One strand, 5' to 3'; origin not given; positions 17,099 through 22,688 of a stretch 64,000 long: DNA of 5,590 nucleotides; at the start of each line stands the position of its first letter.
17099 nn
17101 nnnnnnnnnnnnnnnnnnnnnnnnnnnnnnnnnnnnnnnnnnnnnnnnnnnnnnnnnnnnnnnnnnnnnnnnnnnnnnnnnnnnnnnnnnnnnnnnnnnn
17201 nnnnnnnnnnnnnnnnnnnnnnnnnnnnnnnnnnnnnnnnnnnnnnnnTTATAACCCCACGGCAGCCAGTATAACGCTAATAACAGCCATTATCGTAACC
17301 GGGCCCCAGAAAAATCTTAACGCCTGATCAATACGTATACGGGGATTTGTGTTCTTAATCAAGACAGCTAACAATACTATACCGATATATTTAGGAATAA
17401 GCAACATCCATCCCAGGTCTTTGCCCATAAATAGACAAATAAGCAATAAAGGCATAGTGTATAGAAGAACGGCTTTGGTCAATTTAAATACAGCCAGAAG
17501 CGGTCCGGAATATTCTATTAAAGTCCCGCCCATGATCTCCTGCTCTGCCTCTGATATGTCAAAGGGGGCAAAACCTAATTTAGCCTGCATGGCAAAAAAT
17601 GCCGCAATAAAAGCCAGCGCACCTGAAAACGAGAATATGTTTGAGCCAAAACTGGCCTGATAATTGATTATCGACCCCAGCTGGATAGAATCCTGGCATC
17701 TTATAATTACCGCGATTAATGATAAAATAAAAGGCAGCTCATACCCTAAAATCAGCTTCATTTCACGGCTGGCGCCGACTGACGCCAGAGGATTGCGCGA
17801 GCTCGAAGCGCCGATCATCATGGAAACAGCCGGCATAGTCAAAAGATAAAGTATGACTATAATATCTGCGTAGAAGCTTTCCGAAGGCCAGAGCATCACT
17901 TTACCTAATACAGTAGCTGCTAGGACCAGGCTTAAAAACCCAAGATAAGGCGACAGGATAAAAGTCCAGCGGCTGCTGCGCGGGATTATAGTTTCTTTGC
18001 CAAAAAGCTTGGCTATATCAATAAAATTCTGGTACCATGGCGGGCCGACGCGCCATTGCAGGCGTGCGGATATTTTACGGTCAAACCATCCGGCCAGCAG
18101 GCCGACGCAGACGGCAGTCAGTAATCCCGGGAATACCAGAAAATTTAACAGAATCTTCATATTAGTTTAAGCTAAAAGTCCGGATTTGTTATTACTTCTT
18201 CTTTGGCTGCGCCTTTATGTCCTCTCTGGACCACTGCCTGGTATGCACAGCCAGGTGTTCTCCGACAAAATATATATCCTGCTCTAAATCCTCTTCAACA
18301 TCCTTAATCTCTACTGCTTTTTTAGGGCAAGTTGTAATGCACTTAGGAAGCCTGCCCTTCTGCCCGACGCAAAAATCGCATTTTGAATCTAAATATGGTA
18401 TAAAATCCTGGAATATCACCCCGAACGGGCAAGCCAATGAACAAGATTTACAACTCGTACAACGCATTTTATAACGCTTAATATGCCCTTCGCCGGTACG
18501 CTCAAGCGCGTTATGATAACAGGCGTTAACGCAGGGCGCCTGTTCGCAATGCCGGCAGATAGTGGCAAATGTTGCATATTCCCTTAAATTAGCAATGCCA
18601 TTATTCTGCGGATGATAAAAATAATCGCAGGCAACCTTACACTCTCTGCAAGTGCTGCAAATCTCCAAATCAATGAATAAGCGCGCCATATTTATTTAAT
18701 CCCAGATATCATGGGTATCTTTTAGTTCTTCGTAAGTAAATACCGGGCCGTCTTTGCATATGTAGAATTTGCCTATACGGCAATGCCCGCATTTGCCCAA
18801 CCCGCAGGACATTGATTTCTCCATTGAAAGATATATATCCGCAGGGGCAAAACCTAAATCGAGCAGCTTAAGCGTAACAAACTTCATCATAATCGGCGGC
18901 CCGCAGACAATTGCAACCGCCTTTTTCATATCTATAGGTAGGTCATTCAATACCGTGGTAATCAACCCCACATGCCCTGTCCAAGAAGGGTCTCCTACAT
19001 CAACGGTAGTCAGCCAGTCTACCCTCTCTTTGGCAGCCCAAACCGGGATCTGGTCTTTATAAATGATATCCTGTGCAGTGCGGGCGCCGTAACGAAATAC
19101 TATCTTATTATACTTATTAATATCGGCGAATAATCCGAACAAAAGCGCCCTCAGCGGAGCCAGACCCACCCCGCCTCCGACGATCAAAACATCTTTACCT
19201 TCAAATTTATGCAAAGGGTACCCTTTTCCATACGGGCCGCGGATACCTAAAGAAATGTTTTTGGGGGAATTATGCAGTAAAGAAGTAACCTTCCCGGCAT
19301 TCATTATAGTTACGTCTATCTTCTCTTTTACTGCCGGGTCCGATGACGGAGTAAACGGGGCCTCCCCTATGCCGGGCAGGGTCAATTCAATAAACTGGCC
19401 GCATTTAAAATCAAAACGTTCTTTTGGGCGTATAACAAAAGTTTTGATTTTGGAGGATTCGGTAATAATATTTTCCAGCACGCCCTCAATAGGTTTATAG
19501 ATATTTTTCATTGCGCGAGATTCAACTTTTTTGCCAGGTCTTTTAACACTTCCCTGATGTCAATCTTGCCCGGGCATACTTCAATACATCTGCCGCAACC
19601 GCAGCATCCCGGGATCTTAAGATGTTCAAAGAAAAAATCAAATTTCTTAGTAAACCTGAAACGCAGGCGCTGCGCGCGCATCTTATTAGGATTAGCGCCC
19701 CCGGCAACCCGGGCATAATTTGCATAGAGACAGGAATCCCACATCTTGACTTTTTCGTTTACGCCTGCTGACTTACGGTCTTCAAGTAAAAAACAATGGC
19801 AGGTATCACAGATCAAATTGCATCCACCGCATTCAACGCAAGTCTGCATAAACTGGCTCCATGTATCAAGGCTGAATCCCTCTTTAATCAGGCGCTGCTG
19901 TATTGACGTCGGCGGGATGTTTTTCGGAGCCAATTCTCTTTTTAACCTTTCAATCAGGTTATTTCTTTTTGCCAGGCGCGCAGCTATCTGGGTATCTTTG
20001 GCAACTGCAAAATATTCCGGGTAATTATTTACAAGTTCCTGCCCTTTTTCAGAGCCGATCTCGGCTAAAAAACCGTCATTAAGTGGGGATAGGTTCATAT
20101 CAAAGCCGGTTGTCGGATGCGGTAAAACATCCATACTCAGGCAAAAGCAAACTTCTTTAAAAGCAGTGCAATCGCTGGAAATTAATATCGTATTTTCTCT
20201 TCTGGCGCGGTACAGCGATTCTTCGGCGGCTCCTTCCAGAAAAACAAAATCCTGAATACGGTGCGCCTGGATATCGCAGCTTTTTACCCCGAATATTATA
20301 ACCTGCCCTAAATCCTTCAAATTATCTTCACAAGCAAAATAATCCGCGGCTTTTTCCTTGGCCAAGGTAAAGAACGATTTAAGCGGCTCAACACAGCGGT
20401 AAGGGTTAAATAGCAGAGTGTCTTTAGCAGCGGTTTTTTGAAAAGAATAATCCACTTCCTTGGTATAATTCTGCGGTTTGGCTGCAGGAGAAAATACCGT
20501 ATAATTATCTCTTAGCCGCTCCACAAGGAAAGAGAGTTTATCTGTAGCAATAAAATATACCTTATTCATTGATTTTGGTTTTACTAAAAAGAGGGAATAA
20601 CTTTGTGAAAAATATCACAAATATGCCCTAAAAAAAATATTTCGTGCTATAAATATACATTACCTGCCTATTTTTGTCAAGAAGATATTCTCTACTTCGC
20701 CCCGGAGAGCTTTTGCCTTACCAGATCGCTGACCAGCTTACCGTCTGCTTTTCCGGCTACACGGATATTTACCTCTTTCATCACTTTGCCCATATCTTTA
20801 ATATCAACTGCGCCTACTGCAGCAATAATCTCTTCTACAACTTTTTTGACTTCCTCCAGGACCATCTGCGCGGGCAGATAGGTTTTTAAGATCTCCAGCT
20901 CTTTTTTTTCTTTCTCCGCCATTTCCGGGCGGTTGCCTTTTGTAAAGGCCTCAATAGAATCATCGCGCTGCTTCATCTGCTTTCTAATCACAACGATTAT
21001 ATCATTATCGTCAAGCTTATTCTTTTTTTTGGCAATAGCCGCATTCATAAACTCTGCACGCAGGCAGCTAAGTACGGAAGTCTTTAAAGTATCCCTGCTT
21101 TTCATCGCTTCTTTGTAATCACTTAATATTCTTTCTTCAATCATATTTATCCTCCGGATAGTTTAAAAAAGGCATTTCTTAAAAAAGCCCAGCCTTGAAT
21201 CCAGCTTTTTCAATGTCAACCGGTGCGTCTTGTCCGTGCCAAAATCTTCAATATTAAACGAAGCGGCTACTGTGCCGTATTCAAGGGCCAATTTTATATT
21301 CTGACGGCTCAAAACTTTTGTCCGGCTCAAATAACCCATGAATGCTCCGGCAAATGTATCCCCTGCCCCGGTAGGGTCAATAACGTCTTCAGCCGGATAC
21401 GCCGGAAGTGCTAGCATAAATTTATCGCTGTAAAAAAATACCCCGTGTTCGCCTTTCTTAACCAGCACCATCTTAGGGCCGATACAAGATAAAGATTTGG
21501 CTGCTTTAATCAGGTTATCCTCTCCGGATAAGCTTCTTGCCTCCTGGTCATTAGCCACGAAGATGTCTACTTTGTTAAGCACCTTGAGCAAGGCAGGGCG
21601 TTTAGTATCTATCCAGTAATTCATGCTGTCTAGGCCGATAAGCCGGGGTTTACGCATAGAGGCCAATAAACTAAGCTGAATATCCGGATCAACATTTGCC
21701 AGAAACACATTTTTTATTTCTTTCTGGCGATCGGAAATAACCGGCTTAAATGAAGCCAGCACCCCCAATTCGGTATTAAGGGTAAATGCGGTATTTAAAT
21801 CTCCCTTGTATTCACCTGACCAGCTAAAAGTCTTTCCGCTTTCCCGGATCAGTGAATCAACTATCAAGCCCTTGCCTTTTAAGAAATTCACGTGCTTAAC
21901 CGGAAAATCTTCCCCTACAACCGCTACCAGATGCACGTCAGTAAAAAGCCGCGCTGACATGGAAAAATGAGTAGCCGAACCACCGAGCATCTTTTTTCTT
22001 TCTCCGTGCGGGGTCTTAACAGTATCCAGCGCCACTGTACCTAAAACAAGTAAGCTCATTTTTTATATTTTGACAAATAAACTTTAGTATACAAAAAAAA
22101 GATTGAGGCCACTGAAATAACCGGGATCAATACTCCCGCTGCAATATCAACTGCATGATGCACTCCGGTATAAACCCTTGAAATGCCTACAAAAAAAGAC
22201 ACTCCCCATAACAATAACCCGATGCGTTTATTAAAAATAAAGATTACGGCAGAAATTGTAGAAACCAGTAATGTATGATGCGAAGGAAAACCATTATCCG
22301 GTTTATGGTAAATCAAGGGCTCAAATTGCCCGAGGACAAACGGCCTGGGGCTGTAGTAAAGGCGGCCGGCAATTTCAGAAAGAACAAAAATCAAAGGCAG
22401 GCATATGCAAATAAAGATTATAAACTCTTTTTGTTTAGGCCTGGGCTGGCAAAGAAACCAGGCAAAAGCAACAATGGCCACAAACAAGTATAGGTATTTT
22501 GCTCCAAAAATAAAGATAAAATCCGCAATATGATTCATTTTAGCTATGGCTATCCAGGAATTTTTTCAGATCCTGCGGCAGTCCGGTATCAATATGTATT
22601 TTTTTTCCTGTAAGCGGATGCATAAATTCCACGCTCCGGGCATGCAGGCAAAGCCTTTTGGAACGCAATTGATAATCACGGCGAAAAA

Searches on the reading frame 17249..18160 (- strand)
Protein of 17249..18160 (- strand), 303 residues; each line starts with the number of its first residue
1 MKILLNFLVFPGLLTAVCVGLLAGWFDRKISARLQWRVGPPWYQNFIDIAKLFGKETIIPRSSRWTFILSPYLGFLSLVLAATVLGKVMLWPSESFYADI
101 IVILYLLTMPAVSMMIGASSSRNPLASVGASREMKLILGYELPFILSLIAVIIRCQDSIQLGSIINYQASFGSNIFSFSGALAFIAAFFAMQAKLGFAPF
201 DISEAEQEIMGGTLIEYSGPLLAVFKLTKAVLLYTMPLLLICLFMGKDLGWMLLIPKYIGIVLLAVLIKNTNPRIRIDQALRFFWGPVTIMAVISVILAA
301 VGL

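Call 5: search_protein_families(library=pfam, proteins=[window:17249-18160:-], max_evalue=0.01)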
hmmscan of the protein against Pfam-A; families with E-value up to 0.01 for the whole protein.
window:17249-18160:- (303 aa): 1 family
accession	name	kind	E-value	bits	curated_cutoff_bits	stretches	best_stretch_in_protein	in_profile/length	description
PF00146.26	NADHdh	-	7.3e-61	206.6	27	1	15-299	10-297/298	NADH dehydrogenase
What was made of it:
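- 17249..18160 (-): NuoH/MbhM-like membrane subunit. Pfam NADHdh (call 5).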

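Call 6: search_protein_families(library=ncbifam, proteins=[window:17249-18160:-], max_evalue=0.01)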
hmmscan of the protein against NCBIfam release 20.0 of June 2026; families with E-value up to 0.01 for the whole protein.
window:17249-18160:- (303 aa): 7 families
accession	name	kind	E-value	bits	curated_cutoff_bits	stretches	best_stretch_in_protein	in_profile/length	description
NF004741.0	PRK06076.1-2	equivalog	1.6e-49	168.9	305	1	4-301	21-331/337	NADH-quinone oxidoreductase subunit NuoH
NF004740.0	PRK06076.1-1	equivalog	3.4e-27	95.8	399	1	4-300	22-317/325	NADH-quinone oxidoreductase subunit NuoH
NF040610.1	F420_dehyd_FpoH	exception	3.6e-26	92.3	475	1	11-298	17-331/339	F420H2 dehydrogenase subunit FpoH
NF004744.0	PRK06076.1-5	equivalog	2.2e-24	86.3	542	2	13-256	37-285/372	NADH-quinone oxidoreductase subunit NuoH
NF004745.0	PRK06076.1-6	equivalog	8.7e-22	77.8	450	1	24-300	34-330/341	NADH-quinone oxidoreductase subunit NuoH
NF004743.0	PRK06076.1-4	equivalog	3.8e-20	72.2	494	1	16-300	27-339/433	NADH-quinone oxidoreductase subunit NuoH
NF004742.0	PRK06076.1-3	equivalog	2.2e-18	66.6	531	1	16-300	36-345/356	NADH-quinone oxidoreductase subunit NuoH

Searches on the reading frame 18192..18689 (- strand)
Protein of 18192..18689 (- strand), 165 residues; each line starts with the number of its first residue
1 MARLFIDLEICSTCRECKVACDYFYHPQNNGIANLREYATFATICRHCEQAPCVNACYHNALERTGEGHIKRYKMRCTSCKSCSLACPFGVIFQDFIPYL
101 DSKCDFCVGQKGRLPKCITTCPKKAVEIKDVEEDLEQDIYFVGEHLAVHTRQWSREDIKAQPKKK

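Call 5: search_protein_families(library=pfam, proteins=[window:18192-18689:-], max_evalue=0.01)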
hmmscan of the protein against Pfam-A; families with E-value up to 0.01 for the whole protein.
window:18192-18689:- (165 aa): 9 families
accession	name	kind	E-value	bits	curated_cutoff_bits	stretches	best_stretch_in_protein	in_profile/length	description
PF13247.11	Fer4_11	-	2.5e-12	47.3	26.2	1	38-130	3-99/100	4Fe-4S dicluster domain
PF12838.12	Fer4_7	-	2.2e-09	38.1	27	1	45-91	2-52/52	4Fe-4S dicluster domain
PF13187.11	Fer4_9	-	4.7e-07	30.2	27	2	45-91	2-51/52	4Fe-4S dicluster domain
PF13237.11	Fer4_10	-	6.2e-05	23.3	25.5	1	72-122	4-53/53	4Fe-4S dicluster domain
PF13484.11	Fer4_16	-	7.6e-05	23.9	30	0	76-95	1-20/66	4Fe-4S double cluster binding domain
PF00037.32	Fer4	-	9.7e-05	22.5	21.1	1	75-92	6-23/24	4Fe-4S binding domain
PF12837.12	Fer4_6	-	0.0004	20.6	25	0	76-92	8-24/24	4Fe-4S binding domain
PF12797.12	Fer4_2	-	0.0012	19.1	24.5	1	71-89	4-22/22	4Fe-4S binding domain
PF14697.11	Fer4_21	-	0.0017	18.9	35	1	45-89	8-53/59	4Fe-4S dicluster domain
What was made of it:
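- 18192..18689 (-): HydN-like 4Fe-4S ferredoxin subunit. Pfam Fer4_11 (call 5).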

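Call 6: search_protein_families(library=ncbifam, proteins=[window:18192-18689:-], max_evalue=0.01)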
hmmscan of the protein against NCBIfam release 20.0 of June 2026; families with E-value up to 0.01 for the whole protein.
window:18192-18689:- (165 aa): 28 families (the best 25 are shown)
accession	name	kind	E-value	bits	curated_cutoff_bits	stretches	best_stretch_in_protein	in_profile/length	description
TIGR02951.1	DMSO_dmsB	equivalog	6.2e-16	58.8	214.1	1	40-133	59-155/161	DMSO/selenate family reductase complex B subunit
NF009451.0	PRK12809.1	equivalog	1.9e-15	56.2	1154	1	11-130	12-138/639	formate-dependent uric acid utilization protein YgfT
NF007658.0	PRK10330.1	equivalog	4.7e-15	55.5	260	1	6-92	7-104/181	electron transport protein HydN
TIGR03149.1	cyt_nit_nrfC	equivalog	7.3e-15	54.9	377.6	1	36-134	85-187/225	cytochrome c nitrite reductase Fe-S protein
NF009408.0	PRK12769.1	equivalog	9.7e-15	53.7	1003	1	11-130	12-146/659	formate-dependent uric acid utilization protein AegA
NF008134.0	PRK10882.1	equivalog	4.4e-13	49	263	1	36-130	104-207/329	hydrogenase 2 operon protein HybA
NF045715.1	sulf_resp_HmcB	equivalog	1.2e-12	47.6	420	1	43-130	105-197/307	sulfate respiration complex iron-sulfur protein HmcB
NF041715.1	arsenate_red_ArrB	equivalog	2.6e-12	46.8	450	1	5-93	6-105/233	arsenate respiratory reductase iron-sulfur subunit ArrB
NF045766.1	PhenlGlyoxDHPadI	equivalog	1.5e-11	43.8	700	1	8-129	11-136/443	NADH-dependent phenylglyoxylate dehydrogenase subunit beta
NF011569.0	PRK14993.1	equivalog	3.3e-10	39.8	416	1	5-134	47-191/244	tetrathionate reductase subunit TtrB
NF045797.1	DsrO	equivalog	1.4e-09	37.7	200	1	37-133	95-204/235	sulfate reduction electron transfer complex DsrMKJOP subunit DsrO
NF038355.1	FDH3_beta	equivalog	2.5e-09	37.4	240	1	3-121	4-121/180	formate dehydrogenase FDH3 subunit beta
TIGR03478.1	DMSO_red_II_bet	subfamily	2e-08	33.5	480.7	1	38-143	124-231/321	DMSO reductase family type II enzyme, iron-sulfur subunit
TIGR01582.1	FDH-beta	equivalog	2.1e-07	30.4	334.7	1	44-133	92-184/283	formate dehydrogenase subunit beta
NF038196.1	ferrodoxin_EFR1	subfamily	1.3e-06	28.6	75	1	74-133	183-236/242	EFR1 family ferrodoxin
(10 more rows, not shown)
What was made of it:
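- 18192..18689 (-): NCBIfam HydN/DmsB-type hits (call 6).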

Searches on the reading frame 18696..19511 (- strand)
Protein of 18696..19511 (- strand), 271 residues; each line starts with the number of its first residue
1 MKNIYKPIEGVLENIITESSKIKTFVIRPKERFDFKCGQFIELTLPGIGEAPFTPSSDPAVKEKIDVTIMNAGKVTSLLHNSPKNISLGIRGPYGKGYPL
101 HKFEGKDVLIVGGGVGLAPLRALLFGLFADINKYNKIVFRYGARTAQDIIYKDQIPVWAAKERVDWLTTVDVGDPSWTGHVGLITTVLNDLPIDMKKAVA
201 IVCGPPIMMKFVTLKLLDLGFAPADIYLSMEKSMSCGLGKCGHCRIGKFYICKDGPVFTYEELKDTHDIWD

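Call 6: search_protein_families(library=ncbifam, proteins=[window:18696-19511:-], max_evalue=0.01)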
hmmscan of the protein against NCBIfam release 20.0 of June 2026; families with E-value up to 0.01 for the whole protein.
window:18696-19511:- (271 aa): 24 families
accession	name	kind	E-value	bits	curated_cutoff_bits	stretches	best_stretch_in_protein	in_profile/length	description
TIGR02911.1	sulfite_red_B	equivalog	4.3e-62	209.6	288.6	1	4-264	2-257/261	anaerobic sulfite reductase subunit AsrB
NF006220.0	PRK08345.1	subfamily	2e-61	207.8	395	1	30-262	38-286/294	cytochrome-c3 hydrogenase subunit gamma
NF040830.1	sulfhyd_ShyC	equivalog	9.2e-54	182.5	600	1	30-265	34-283/288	NAD(P)-dependent hydrogenase/sulfhydrogenase 2 subunit gamma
NF040835.1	sulfhyd_HydG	equivalog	4.3e-53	180.5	650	1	30-268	45-289/292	NADPH-dependent hydrogenase/sulfhydrogenase 1 subunit gamma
NF000796.0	PRK00054.1-1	equivalog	1.7e-46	158.6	224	1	11-265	7-237/254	dihydroorotate dehydrogenase electron transfer subunit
NF000798.0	PRK00054.1-3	equivalog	2.1e-23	83.2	219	1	24-262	20-241/244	dihydroorotate dehydrogenase electron transfer subunit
NF000799.0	PRK00054.1-4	equivalog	4.2e-22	78.4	314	1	63-262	65-255/258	dihydroorotate dehydrogenase electron transfer subunit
NF004862.0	PRK06222.1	subfamily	6.4e-21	75.1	220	1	34-259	27-244/281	sulfide/dihydroorotate dehydrogenase-like FAD/NAD-binding protein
NF058606.1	GlBtMonoRdsGbcB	equivalog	2.6e-20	72.6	500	1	14-222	20-238/362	glycine betaine monooxygenase reductase subunit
NF009414.0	PRK12778.1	equivalog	9.7e-20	70.4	1103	1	30-261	23-246/752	bifunctional dihydroorotate dehydrogenase B NAD binding subunit/NADPH-dependent glutamate synthase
NF000797.0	PRK00054.1-2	equivalog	2.5e-19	69.6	270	1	26-259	33-261/267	dihydroorotate dehydrogenase electron transfer subunit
NF040810.1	BenC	equivalog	2.6e-17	63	430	1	9-228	106-327/333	benzoate 1,2-dioxygenase electron transfer component BenC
TIGR01941.1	nqrF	equivalog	1.4e-15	57.1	295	1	70-228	237-400/405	NADH:ubiquinone reductase (Na(+)-transporting) subunit F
NF045803.1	MethMoxFADbindMmoC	equivalog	8.1e-14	51.1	500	1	30-228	135-337/343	aromatic/alkene monooxygenase hydroxylase FAD-binding subunit MmoC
NF005963.0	PRK08051.1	equivalog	1.3e-13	50.8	230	1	16-213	12-211/233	NAD(P)H-flavin reductase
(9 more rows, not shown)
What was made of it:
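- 18696..19511 (-): AsrB / sulfhydrogenase-gamma-like FAD/NAD(P)-binding subunit. NCBIfam TIGR02911 and NF006220 hits, below their cut-offs (call 6).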

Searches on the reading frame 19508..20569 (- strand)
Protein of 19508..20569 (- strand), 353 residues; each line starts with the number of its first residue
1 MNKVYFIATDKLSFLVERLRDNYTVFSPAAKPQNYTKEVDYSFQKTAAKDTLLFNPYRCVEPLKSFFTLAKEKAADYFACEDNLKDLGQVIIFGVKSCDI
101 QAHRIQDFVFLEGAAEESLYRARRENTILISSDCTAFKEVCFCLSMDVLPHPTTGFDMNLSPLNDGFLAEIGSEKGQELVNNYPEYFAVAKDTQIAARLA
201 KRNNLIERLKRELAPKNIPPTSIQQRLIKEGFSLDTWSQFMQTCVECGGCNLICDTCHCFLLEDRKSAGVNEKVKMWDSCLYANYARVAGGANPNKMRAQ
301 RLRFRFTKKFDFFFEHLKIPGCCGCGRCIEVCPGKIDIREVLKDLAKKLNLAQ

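Call 61: search_protein_families(library=pfam, proteins=[window:19508-20569:-], max_evalue=0.0001)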
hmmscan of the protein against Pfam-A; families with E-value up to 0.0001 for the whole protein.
window:19508-20569:- (353 aa): 2 families
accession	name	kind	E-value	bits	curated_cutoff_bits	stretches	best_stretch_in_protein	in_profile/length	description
PF17179.9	Fer4_22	-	2.7e-26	92.7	27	1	243-336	1-95/95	4Fe-4S dicluster domain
PF13187.11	Fer4_9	-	2.5e-05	24.7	27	0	322-335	37-50/52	4Fe-4S dicluster domain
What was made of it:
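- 19508..20569 (-): AsrA-like Fe-S subunit, first gene of the operon. Pfam Fer4_22 (call 61).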

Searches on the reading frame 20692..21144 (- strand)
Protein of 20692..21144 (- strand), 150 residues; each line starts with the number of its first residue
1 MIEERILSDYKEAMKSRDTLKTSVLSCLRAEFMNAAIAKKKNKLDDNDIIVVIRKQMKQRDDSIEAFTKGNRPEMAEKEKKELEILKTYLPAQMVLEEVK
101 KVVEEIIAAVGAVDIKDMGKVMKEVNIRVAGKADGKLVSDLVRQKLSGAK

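Call 61: search_protein_families(library=pfam, proteins=[window:20692-21144:-], max_evalue=0.0001)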
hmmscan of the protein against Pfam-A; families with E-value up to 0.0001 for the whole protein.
window:20692-21144:- (150 aa): 1 family
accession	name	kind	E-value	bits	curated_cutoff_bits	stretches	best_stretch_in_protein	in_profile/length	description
PF09424.15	YqeY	-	1.1e-45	155.6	27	1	4-146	2-143/143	Yqey-like protein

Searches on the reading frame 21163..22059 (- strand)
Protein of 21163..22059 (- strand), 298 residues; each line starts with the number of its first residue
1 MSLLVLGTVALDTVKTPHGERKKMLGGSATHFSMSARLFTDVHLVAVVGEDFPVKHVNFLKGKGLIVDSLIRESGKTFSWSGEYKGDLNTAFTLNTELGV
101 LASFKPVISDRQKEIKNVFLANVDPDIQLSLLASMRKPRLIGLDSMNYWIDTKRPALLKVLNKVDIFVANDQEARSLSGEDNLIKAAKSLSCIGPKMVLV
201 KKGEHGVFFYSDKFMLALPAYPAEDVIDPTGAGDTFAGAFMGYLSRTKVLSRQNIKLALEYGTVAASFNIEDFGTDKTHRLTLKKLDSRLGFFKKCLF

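Call 61: search_protein_families(library=pfam, proteins=[window:21163-22059:-], max_evalue=0.0001)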
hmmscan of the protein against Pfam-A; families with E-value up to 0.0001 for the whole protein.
window:21163-22059:- (298 aa): 2 families
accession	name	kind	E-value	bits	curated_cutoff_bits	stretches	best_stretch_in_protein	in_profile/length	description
PF00294.29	PfkB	-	1.5e-27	97.1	25.8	1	20-276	31-296/302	pfkB family carbohydrate kinase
PF08543.17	Phos_pyr_kin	-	9.3e-05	22.4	27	0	159-265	115-231/246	Phosphomethylpyrimidine kinase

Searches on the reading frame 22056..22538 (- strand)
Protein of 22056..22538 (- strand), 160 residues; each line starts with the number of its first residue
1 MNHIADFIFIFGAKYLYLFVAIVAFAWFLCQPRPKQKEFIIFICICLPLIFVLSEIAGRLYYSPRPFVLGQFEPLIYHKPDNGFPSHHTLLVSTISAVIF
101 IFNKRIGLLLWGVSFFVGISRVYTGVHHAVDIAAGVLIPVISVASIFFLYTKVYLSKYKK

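Call 61: search_protein_families(library=pfam, proteins=[window:22056-22538:-], max_evalue=0.0001)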
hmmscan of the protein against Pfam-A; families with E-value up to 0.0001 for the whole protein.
window:22056-22538:- (160 aa): 2 families
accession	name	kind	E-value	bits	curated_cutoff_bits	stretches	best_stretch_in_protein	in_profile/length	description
PF01569.27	PAP2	-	5.3e-14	52.5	27.2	1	43-150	5-125/130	PAP2 superfamily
PF14378.12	PAP2_3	-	3.3e-05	24.2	27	0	15-143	36-188/190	PAP2 superfamily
